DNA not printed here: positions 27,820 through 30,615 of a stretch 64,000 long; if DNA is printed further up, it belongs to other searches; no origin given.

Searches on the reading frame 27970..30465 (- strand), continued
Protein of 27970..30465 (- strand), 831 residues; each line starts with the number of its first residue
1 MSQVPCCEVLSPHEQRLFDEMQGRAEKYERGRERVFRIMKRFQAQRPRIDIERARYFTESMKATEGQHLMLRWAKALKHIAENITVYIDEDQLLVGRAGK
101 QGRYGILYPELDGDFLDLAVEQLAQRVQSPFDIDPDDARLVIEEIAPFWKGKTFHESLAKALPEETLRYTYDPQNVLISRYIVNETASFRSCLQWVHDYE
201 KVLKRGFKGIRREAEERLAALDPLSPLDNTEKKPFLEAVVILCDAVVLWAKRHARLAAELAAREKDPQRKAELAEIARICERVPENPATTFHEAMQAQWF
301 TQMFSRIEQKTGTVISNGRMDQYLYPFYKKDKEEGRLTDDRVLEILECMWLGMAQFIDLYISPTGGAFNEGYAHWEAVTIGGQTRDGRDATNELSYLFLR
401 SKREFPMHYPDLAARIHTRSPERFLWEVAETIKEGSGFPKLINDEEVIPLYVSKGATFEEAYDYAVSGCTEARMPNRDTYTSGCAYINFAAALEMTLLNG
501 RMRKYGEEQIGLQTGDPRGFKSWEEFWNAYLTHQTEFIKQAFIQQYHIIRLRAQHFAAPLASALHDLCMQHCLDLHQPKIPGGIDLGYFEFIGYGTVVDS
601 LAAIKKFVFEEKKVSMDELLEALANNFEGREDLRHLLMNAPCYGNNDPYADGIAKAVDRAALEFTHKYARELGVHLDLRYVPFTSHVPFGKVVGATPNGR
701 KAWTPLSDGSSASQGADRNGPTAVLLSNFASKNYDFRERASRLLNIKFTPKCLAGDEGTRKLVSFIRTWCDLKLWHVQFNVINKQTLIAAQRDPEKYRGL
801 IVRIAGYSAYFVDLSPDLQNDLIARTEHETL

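Call 26: search_solved_structures(query=window:27970-30465:-, max_evalue=1e-300, show_alignments=3)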
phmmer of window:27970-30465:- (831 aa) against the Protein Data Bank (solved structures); distinct sequences matched with E-value up to 1e-300: 3.
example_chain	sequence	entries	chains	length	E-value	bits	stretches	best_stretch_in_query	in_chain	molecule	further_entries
5ymr_B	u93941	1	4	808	0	1423.8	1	27-830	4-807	Formate acetyltransferase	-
7kq3_A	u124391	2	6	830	0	1355.6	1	6-830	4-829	Isethionate sulfite-lyase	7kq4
6lon_B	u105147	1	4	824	0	1236.9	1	6-830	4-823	PFL2/glycerol dehydratase family glycyl radical enzyme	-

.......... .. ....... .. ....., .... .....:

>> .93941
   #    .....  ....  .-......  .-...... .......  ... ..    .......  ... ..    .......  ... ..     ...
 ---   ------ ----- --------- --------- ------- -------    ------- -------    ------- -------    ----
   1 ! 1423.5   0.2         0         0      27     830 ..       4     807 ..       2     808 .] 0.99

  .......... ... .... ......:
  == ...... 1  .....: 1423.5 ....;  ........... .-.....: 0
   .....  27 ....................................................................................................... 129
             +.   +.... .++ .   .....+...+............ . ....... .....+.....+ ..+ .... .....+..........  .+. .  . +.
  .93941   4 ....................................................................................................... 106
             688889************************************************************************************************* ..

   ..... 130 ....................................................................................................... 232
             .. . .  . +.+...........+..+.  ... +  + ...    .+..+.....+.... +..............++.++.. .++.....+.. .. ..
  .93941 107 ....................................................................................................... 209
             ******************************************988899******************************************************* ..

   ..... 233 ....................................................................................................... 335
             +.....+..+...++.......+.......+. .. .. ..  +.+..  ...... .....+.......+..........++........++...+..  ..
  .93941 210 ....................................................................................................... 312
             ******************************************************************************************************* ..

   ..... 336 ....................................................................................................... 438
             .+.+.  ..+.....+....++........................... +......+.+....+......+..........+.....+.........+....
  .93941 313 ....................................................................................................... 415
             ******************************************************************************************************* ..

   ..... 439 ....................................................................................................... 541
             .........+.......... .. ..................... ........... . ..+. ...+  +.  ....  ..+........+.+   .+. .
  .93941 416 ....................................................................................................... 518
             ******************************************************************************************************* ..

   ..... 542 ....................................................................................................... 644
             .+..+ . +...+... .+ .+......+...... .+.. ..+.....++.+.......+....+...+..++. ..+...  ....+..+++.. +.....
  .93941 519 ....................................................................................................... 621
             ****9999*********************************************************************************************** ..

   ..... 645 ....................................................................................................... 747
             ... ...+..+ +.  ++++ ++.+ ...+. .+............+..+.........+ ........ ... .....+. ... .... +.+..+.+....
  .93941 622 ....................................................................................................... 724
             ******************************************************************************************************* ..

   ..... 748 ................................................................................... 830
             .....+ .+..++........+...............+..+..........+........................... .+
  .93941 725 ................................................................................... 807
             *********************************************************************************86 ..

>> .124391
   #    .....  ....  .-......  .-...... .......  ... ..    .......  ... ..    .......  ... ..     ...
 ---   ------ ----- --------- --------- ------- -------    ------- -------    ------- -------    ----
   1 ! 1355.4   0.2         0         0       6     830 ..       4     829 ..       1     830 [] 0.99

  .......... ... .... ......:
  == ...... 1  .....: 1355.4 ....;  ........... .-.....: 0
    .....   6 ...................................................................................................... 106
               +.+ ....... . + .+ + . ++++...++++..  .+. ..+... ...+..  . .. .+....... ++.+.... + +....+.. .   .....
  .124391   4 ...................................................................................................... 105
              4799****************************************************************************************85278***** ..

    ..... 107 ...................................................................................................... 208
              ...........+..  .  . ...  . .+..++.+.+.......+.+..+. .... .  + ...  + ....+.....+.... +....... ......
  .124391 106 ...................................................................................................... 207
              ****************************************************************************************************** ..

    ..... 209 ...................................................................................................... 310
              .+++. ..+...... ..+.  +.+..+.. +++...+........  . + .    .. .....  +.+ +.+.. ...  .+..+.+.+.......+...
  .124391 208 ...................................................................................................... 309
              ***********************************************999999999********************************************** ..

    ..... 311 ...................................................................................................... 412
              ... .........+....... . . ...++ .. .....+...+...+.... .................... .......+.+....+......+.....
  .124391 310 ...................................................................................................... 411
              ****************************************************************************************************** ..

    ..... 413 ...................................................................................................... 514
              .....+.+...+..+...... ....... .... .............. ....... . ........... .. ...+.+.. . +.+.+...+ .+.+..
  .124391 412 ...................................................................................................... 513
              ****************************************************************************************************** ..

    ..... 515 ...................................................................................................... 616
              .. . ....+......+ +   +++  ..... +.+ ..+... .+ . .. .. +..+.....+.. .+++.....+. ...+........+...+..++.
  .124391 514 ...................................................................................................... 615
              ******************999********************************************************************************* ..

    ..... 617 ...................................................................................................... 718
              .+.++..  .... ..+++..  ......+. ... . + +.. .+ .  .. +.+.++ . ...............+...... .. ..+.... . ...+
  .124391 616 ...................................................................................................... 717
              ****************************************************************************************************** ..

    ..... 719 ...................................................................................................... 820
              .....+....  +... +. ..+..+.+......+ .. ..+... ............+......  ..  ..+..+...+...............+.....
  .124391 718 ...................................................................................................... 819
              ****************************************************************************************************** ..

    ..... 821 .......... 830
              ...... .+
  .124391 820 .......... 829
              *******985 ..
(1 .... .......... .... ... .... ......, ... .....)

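Call 74: search_protein_families(library=ncbifam, proteins=[L034:13513-14673:+, L034:14918-16288:+, L034:16580-17935:+, L034:18083-19210:+, L034:19281-20150:+, L034:20147-21631:+, L034:4852-6087:+], max_evalue=1e-20)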
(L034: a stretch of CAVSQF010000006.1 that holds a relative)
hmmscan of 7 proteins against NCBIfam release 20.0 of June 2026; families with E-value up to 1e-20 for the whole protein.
L034:13513-14673:+ (386 aa): 13 families
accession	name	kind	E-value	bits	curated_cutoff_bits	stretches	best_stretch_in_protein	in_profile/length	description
NF050025.1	SulfAcetaldRedSarD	equivalog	3.4e-125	417.9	700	1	5-386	4-385/385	sulfoacetaldehyde reductase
NF041833.1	Fe_ADH_ErcA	equivalog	4.3e-86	289.4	550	1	9-383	8-379/382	alcohol dehydrogenase-like regulatory protein ErcA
NF053866.1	CholDhdGbsBBac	equivalog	6.7e-85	285.1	550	1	4-379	10-384/392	choline dehydrogenase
TIGR02638.1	lactal_redase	equivalog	5.6e-77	259.1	523.15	1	13-381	11-378/379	lactaldehyde reductase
NF007911.0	PRK10624.1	equivalog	3e-75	253.6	537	1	14-384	13-380/382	lactaldehyde reductase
NF058672.1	4HyButDHCUPNE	equivalog_domain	5e-67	226.7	500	1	7-384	5-376/378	4-hydroxybutyrate dehydrogenase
NF010378.0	PRK13805.1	equivalog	2.6e-65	220.8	951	1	14-386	467-864/872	bifunctional acetaldehyde-CoA/alcohol dehydrogenase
NF011998.0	PRK15454.1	equivalog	7.5e-65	219.2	556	1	5-384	23-393/395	ethanolamine utilization ethanol dehydrogenase EutG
NF007363.0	PRK09860.1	equivalog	6.8e-63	213.1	581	1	31-384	29-381/383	L-threonine dehydrogenase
TIGR03405.1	Phn_Fe-ADH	equivalog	1.9e-53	181.5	423.7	1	14-364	9-348/355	iron-containing alcohol dehydrogenase PsrA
TIGR04266.1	NDMA_methanol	equivalog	9.5e-41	140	625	1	5-345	12-354/420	NDMA-dependent methanol dehydrogenase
NF011717.0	PRK15138.1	equivalog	5.2e-24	85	645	1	6-381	6-382/387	alcohol dehydrogenase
NF041822.1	daptide_DH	equivalog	2.9e-21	75.8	300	1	35-242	2-216/363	daptide-type RiPP biosynthesis dehydogenase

L034:14918-16288:+ (456 aa): 67 families (the best 25 are shown)
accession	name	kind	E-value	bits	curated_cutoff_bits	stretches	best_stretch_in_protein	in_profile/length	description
NF004718.0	PRK06062.1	subfamily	5.4e-137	457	472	1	10-453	15-452/454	hypothetical protein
NF006228.0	PRK08360.1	equivalog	2.7e-101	339.4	608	1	32-450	22-427/443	aspartate aminotransferase family protein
NF005993.0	PRK08117.1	subfamily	7.6e-97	324.6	574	1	32-449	24-429/433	aspartate aminotransferase family protein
NF004426.0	PRK05769.1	equivalog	1e-92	311.3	552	1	24-449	28-439/441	acetyl ornithine aminotransferase family protein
NF005683.0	PRK07481.1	subfamily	1.9e-92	310.6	575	1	31-451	26-451/453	hypothetical protein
NF005812.0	PRK07678.1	subfamily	4.5e-92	309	488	1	11-449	7-449/451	aminotransferase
NF005375.0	PRK06917.1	equivalog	1.7e-91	307.2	535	1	37-448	18-437/448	aspartate aminotransferase family protein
NF005102.0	PRK06541.1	equivalog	4.7e-89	299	574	1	36-450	37-456/460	aspartate aminotransferase family protein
NF005447.0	PRK07036.1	equivalog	9.3e-86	288.3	618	1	14-450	13-455/468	aminotransferase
NF045634.1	LeuMetRace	equivalog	9.7e-86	288.2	800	1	33-449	23-426/432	leucine/methionine racemase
NF005685.0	PRK07483.1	equivalog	4.2e-85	286.2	485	1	31-452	10-440/444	aspartate aminotransferase family protein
NF005682.0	PRK07480.1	subfamily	9.9e-84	281.6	510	1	35-451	36-453/459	aminotransferase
NF004767.0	PRK06105.1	subfamily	9.5e-81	271.6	517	1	15-454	9-454/460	aminotransferase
NF049939.1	HyAminethphonNHLyPbfA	equivalog_domain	2.9e-79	266.6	525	1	38-449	48-441/442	(R)-1-hydroxy-2-aminoethylphosphonate ammonia-lyase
TIGR00508.1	bioA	equivalog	2.6e-77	260.2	405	1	31-447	11-418/419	adenosylmethionine--8-amino-7-oxononanoate transaminase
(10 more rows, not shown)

L034:16580-17935:+ (451 aa): 0 families

L034:18083-19210:+ (375 aa): 0 families

L034:19281-20150:+ (289 aa): 0 families

L034:20147-21631:+ (494 aa): 0 families

L034:4852-6087:+ (411 aa): 1 family
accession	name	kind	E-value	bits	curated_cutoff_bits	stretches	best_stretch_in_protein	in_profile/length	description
NF047739.1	antiphage_MADS3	equivalog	3.1e-39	135.3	420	1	198-345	235-380/427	methylation-associated defense system AAA family ATPase MAD3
